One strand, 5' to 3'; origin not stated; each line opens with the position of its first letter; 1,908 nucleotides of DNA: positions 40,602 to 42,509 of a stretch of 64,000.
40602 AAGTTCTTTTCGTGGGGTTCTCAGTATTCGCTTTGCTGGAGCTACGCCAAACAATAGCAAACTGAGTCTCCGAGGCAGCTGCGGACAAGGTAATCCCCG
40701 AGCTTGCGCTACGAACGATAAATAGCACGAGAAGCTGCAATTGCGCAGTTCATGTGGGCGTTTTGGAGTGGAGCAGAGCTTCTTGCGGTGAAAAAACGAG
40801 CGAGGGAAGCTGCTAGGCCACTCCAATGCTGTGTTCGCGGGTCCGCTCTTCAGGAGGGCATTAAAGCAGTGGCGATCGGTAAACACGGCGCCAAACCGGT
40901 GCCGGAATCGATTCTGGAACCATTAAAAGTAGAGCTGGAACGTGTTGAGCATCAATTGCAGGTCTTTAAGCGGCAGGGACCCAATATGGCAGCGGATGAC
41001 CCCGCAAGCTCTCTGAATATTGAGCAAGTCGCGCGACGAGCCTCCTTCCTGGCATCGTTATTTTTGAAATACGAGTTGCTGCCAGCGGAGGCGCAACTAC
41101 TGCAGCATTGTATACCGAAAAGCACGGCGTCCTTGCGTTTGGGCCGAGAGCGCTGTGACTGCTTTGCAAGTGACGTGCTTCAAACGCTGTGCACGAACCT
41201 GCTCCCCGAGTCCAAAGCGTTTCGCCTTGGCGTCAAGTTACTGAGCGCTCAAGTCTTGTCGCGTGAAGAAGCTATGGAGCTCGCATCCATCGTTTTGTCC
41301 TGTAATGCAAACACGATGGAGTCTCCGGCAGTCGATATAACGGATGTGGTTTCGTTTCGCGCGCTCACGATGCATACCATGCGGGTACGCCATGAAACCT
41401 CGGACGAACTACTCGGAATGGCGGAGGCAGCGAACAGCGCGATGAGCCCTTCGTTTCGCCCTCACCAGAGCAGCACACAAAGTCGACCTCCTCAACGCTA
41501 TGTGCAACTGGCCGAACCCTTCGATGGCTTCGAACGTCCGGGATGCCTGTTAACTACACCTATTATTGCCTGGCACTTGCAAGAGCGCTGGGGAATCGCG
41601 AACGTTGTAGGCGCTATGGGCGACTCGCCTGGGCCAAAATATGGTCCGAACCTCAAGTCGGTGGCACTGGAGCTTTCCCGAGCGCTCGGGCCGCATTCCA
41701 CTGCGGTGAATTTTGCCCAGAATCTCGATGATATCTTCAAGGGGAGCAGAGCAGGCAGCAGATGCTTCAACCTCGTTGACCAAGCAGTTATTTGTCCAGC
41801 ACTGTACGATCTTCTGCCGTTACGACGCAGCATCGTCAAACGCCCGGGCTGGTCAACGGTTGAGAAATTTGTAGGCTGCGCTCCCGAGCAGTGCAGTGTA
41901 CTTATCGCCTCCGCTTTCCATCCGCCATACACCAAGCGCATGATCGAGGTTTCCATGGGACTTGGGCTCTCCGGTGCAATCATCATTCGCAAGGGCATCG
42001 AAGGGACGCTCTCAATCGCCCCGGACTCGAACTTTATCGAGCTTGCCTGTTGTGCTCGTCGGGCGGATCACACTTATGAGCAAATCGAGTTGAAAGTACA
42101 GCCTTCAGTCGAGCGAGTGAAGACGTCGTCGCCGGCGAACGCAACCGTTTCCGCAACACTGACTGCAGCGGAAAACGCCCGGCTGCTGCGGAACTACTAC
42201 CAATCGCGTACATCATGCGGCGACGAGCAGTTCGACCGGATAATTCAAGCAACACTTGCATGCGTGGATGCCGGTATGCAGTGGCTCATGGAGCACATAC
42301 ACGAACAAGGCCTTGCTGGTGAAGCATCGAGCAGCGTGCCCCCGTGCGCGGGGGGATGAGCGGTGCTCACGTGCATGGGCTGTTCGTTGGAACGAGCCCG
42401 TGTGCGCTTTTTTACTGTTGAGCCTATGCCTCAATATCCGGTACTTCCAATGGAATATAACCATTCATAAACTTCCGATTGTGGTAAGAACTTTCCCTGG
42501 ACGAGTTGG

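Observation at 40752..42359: Divergent TrpD / glycosyltransferase-family-3-like protein with degenerate catalytic motifs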

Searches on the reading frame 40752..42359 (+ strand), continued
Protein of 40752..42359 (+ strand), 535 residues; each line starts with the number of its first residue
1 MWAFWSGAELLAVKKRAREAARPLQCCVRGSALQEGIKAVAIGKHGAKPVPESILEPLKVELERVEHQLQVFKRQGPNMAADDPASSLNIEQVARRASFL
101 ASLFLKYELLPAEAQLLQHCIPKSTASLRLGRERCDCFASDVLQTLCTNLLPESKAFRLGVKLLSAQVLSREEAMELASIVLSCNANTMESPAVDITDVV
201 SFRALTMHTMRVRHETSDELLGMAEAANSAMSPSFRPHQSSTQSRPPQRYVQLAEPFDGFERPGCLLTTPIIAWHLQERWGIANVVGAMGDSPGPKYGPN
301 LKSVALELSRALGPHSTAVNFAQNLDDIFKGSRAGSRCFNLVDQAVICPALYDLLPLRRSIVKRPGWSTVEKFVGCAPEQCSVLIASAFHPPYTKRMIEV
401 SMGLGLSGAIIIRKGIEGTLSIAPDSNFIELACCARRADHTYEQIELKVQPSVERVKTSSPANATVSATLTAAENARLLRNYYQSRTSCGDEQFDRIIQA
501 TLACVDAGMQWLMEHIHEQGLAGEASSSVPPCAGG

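Call 82: find_related_loci(query=A7, collection=metagenome_contigs, flank=8000)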
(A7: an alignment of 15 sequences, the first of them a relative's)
Query A7 (409 aa) in metagenome_contigs; peptide patterns used: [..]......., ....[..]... (x = any residue, [..] = any of these).
391 stretches matched a pattern; 91 encode a relative of the query (tblastn E <= 1e-3); the best 80 are kept; 80 distinct loci.
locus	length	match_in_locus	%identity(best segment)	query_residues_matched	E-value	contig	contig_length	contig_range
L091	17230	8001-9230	80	1-409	0e+0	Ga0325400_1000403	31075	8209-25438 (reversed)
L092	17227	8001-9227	73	1-409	0e+0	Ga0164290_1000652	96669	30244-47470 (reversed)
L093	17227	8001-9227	72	1-409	0e+0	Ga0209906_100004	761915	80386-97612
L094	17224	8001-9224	72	2-409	0e+0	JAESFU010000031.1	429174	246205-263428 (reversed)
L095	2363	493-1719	70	1-409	0e+0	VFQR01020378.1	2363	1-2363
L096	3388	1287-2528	69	1-409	0e+0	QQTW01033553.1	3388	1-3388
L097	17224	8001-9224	70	2-409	0e+0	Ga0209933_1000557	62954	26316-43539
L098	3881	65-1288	69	2-409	0e+0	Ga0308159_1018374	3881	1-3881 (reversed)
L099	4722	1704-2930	69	1-409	0e+0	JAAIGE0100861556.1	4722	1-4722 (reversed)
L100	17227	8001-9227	68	1-409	0e+0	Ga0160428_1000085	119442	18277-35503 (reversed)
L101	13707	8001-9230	68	1-409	0e+0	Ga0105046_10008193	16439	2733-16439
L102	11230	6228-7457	68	1-409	0e+0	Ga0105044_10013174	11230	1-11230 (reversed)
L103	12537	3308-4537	68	1-409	0e+0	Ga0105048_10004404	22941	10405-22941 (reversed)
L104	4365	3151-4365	69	1-400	0e+0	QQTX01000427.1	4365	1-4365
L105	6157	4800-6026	67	1-409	0e+0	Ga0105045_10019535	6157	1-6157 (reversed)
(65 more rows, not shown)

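Call 86: find_encoding_contigs(protein=P0020, flank=10000, max_places=1)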
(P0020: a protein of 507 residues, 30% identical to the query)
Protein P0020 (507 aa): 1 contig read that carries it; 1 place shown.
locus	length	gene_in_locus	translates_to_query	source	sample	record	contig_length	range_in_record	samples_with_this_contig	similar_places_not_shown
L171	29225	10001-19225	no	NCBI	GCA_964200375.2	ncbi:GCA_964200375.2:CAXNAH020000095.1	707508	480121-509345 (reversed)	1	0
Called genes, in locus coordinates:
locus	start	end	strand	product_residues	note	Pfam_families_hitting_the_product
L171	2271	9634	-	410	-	-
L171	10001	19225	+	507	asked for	-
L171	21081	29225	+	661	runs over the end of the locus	PF00172:Zn_clus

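Call 87: find_encoding_contigs(protein=P0008, flank=10000, max_places=1)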
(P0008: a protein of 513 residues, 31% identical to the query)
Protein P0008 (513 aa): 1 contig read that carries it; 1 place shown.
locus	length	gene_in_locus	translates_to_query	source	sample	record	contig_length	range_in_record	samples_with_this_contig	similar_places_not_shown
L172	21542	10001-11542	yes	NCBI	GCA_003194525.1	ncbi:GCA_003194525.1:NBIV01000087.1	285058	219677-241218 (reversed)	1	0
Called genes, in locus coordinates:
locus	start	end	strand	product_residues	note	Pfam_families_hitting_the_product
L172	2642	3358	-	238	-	PF01925:TauE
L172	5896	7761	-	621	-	PF01079:Hint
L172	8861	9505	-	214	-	PF10075:CSN8_PSD8_EIF3K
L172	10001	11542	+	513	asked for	-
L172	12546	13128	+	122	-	-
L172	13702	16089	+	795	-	-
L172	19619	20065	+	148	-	-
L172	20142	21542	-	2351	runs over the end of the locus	PF12234:Rav1p_C, PF24814:WD40_Prp19 (weak), PF25174:Beta-prop_THOC3, PF24807:WD40_CDC20-Fz, PF24814:WD40_Prp19, PF25173:Beta-prop_WDR3_1st, PF25174:Beta-prop_THOC3, PF25175:Beta-prop_WDR5, +15 more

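Call 88: find_encoding_contigs(protein=P0011, flank=10000, max_places=1)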
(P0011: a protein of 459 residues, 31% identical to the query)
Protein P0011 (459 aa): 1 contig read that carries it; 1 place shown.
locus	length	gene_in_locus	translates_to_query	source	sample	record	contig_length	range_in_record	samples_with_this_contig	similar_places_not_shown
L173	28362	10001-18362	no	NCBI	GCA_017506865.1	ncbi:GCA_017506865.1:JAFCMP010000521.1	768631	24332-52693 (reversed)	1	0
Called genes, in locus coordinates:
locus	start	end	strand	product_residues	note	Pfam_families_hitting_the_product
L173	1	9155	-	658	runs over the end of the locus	PF24814:WD40_Prp19 (weak), PF23609:Beta-prop_EIPR1 (weak), PF24814:WD40_Prp19, PF23381:Beta-prop_IFT122_1st, PF24805:EIF3I, PF24807:WD40_CDC20-Fz (weak), PF25174:Beta-prop_THOC3, PF00400:WD40, +15 more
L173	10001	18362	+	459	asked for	-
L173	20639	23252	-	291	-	PF00439:Bromodomain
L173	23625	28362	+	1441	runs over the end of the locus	-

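Call 107: search_protein_families(library=ncbifam, proteins=[P0199, P0200, P0201, P0202, P0203, P0204, P0205, P0206, P0207, P0212], max_evalue=1e-20)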
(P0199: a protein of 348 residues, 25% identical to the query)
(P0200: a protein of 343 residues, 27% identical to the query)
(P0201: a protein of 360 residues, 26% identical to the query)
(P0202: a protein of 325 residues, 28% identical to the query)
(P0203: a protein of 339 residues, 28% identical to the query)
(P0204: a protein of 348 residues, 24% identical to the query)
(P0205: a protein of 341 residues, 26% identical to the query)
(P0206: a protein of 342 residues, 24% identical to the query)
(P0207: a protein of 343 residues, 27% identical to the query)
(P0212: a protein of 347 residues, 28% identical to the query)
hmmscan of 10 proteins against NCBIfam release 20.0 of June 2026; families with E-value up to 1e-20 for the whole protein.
P0199 (348 aa): 5 families
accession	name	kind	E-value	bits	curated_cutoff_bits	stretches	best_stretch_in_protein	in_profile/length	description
TIGR01245.1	trpD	equivalog_domain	7.4e-122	406.8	199.05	1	13-338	2-329/330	anthranilate phosphoribosyltransferase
NF011201.0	PRK14607.1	equivalog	3.2e-116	389.1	670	1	4-344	191-532/534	bifunctional anthranilate synthase component II/anthranilate phosphoribosyltransferase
NF007073.0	PRK09522.1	equivalog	5.1e-75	253.4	738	1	18-329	210-520/531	bifunctional anthranilate synthase glutamate amidotransferase component TrpG/anthranilate phosphoribosyltransferase TrpD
NF005635.0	PRK07394.1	equivalog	4.7e-27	95.2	287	1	20-340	21-344/348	hypothetical protein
NF006564.0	PRK09071.1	equivalog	6.9e-27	94.3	257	1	20-249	29-257/335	glycosyl transferase family protein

P0200 (343 aa): 6 families
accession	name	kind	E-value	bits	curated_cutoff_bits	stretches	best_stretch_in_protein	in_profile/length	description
TIGR01245.1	trpD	equivalog_domain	3.2e-123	411.3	199.05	1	8-339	1-328/330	anthranilate phosphoribosyltransferase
NF011201.0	PRK14607.1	equivalog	2.9e-118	395.9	670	1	6-340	197-526/534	bifunctional anthranilate synthase component II/anthranilate phosphoribosyltransferase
NF007073.0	PRK09522.1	equivalog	1e-77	262.3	738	1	9-338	205-527/531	bifunctional anthranilate synthase glutamate amidotransferase component TrpG/anthranilate phosphoribosyltransferase TrpD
NF006564.0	PRK09071.1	equivalog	9.4e-29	100.4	257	1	14-250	27-262/335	glycosyl transferase family protein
NF005635.0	PRK07394.1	equivalog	3.1e-24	85.9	287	1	13-340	18-342/348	hypothetical protein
NF006005.0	PRK08136.1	equivalog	1e-21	77.6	185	1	15-284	18-287/314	DNA-binding protein YbiB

P0201 (360 aa): 5 families
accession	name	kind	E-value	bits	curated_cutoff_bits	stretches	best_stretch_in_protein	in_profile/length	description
TIGR01245.1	trpD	equivalog_domain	3e-120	401.5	199.05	1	26-349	2-328/330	anthranilate phosphoribosyltransferase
NF011201.0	PRK14607.1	equivalog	2.4e-112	376.3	670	1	22-354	196-530/534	bifunctional anthranilate synthase component II/anthranilate phosphoribosyltransferase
NF007073.0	PRK09522.1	equivalog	4e-75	253.7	738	1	21-348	200-527/531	bifunctional anthranilate synthase glutamate amidotransferase component TrpG/anthranilate phosphoribosyltransferase TrpD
NF005635.0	PRK07394.1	equivalog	2.2e-26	93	287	1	34-351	22-343/348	hypothetical protein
NF006564.0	PRK09071.1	equivalog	5.3e-25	88.1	257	1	31-241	27-236/335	glycosyl transferase family protein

P0202 (325 aa): 6 families
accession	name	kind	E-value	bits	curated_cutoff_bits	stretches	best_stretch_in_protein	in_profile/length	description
TIGR01245.1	trpD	equivalog_domain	3.1e-121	404.7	199.05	1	2-322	6-328/330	anthranilate phosphoribosyltransferase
NF011201.0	PRK14607.1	equivalog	8.1e-111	371.3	670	1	2-323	204-526/534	bifunctional anthranilate synthase component II/anthranilate phosphoribosyltransferase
NF007073.0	PRK09522.1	equivalog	1.8e-74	251.6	738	1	3-318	210-524/531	bifunctional anthranilate synthase glutamate amidotransferase component TrpG/anthranilate phosphoribosyltransferase TrpD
NF005635.0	PRK07394.1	equivalog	3.5e-32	112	287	1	5-323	21-342/348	hypothetical protein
NF006564.0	PRK09071.1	equivalog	6.3e-27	94.4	257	1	4-233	28-256/335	glycosyl transferase family protein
NF006005.0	PRK08136.1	equivalog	3.2e-22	79.3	185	1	5-272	19-286/314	DNA-binding protein YbiB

P0203 (339 aa): 5 families
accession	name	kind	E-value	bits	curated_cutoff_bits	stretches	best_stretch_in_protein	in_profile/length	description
TIGR01245.1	trpD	equivalog_domain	1.7e-124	415.5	199.05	1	10-335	1-328/330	anthranilate phosphoribosyltransferase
NF011201.0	PRK14607.1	equivalog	4.1e-119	398.7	670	1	5-337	194-527/534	bifunctional anthranilate synthase component II/anthranilate phosphoribosyltransferase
NF007073.0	PRK09522.1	equivalog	1.8e-74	251.6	738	1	10-334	204-527/531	bifunctional anthranilate synthase glutamate amidotransferase component TrpG/anthranilate phosphoribosyltransferase TrpD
NF005635.0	PRK07394.1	equivalog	6.5e-32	111.1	287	1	17-337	20-343/348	hypothetical protein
NF006564.0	PRK09071.1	equivalog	2.6e-25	89.1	257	1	17-251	28-261/335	glycosyl transferase family protein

P0204 (348 aa): 6 families
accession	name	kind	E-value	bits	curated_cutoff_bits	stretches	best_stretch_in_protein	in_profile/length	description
TIGR01245.1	trpD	equivalog_domain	7.5e-121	403.5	199.05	1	13-337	2-328/330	anthranilate phosphoribosyltransferase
NF011201.0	PRK14607.1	equivalog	7.1e-114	381.4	670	1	4-343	191-531/534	bifunctional anthranilate synthase component II/anthranilate phosphoribosyltransferase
NF007073.0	PRK09522.1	equivalog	1.1e-71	242.4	738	1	14-309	206-501/531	bifunctional anthranilate synthase glutamate amidotransferase component TrpG/anthranilate phosphoribosyltransferase TrpD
NF005635.0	PRK07394.1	equivalog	2.1e-27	96.3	287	1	45-340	46-344/348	hypothetical protein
NF006564.0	PRK09071.1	equivalog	4e-26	91.8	257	1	19-252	28-260/335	glycosyl transferase family protein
NF006005.0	PRK08136.1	equivalog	5.3e-22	78.5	185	1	20-288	19-287/314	DNA-binding protein YbiB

P0205 (341 aa): 6 families
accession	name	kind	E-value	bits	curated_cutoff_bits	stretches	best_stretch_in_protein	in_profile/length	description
TIGR01245.1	trpD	equivalog_domain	4.6e-125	417.3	199.05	1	15-337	3-328/330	anthranilate phosphoribosyltransferase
NF011201.0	PRK14607.1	equivalog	8.4e-119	397.6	670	1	6-337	192-525/534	bifunctional anthranilate synthase component II/anthranilate phosphoribosyltransferase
NF007073.0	PRK09522.1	equivalog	1.2e-81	275.3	738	1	11-332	202-523/531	bifunctional anthranilate synthase glutamate amidotransferase component TrpG/anthranilate phosphoribosyltransferase TrpD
NF005635.0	PRK07394.1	equivalog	1e-27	97.4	287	1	19-338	19-342/348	hypothetical protein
NF006564.0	PRK09071.1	equivalog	4.9e-25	88.2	257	1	20-251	28-259/335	glycosyl transferase family protein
NF006005.0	PRK08136.1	equivalog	5.2e-22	78.6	185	1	21-288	19-287/314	DNA-binding protein YbiB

P0206 (342 aa): 6 families
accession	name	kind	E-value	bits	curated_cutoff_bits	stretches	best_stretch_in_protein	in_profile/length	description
TIGR01245.1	trpD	equivalog_domain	7.2e-124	413.4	199.05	1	11-335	2-328/330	anthranilate phosphoribosyltransferase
NF011201.0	PRK14607.1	equivalog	3.3e-113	379.2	670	1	8-337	197-527/534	bifunctional anthranilate synthase component II/anthranilate phosphoribosyltransferase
NF007073.0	PRK09522.1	equivalog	2.8e-76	257.6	738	1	10-304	204-496/531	bifunctional anthranilate synthase glutamate amidotransferase component TrpG/anthranilate phosphoribosyltransferase TrpD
NF005635.0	PRK07394.1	equivalog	8.8e-27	94.3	287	1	17-336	20-342/348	hypothetical protein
NF006564.0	PRK09071.1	equivalog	5.7e-26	91.2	257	1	15-245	26-255/335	glycosyl transferase family protein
NF006005.0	PRK08136.1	equivalog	1.7e-22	80.2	185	1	18-227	19-230/314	DNA-binding protein YbiB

P0207 (343 aa): 6 families
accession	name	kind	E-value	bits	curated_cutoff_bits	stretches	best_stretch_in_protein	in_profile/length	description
TIGR01245.1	trpD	equivalog_domain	1.8e-122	408.8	199.05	1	9-339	2-328/330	anthranilate phosphoribosyltransferase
NF011201.0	PRK14607.1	equivalog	6.1e-111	371.7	670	1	2-339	193-525/534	bifunctional anthranilate synthase component II/anthranilate phosphoribosyltransferase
NF007073.0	PRK09522.1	equivalog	3.8e-80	270.3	738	1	8-290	204-482/531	bifunctional anthranilate synthase glutamate amidotransferase component TrpG/anthranilate phosphoribosyltransferase TrpD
NF005635.0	PRK07394.1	equivalog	1.6e-28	100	287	1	14-341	19-343/348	hypothetical protein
NF006564.0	PRK09071.1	equivalog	1.8e-26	92.9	257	1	15-247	28-256/335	glycosyl transferase family protein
NF006005.0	PRK08136.1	equivalog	6.1e-26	91.5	185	1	16-289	19-289/314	DNA-binding protein YbiB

P0212 (347 aa): 6 families
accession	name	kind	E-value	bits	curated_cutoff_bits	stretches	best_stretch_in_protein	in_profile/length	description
TIGR01245.1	trpD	equivalog_domain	5.8e-120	400.5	199.05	1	8-343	1-328/330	anthranilate phosphoribosyltransferase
NF011201.0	PRK14607.1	equivalog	1.2e-109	367.5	670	1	2-343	193-525/534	bifunctional anthranilate synthase component II/anthranilate phosphoribosyltransferase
NF007073.0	PRK09522.1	equivalog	7e-74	249.6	738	1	8-308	204-492/531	bifunctional anthranilate synthase glutamate amidotransferase component TrpG/anthranilate phosphoribosyltransferase TrpD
NF005635.0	PRK07394.1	equivalog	5.8e-28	98.2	287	1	14-344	19-342/348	hypothetical protein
NF006564.0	PRK09071.1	equivalog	2e-27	96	257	1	16-250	29-257/335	glycosyl transferase family protein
NF006005.0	PRK08136.1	equivalog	6.7e-21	74.9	185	0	16-230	19-230/314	DNA-binding protein YbiB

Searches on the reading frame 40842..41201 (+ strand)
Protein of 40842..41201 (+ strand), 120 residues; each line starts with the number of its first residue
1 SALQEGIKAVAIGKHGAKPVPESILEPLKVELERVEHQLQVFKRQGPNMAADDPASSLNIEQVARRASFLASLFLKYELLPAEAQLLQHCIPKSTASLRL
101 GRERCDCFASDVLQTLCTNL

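Call 97: predict_structure(alignment_id=A8)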
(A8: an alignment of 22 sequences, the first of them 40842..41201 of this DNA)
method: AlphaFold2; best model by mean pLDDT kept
length: 120 residues; sequences in the alignment: 22
mean_pLDDT: 86.9   pTM: 0.81
mean pLDDT of the five models: 86.9, 86.6, 85.1, 85.0, 83.4
residues with pLDDT >= 90: 73; 70-90: 36; 50-70: 11; < 50: 0
segments of 3 or more residues with pLDDT < 50: none
pLDDT, mean of each block of 10 residues (from residue 1): 90 70 94 94 80 77 94 92 95 80 93 84
secondary structure, 60 per line:
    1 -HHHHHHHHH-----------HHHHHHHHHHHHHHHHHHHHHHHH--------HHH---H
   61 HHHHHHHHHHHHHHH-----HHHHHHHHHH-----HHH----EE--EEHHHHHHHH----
elements in order: H2-10 H22-45 H60-75 H81-90 H109-116
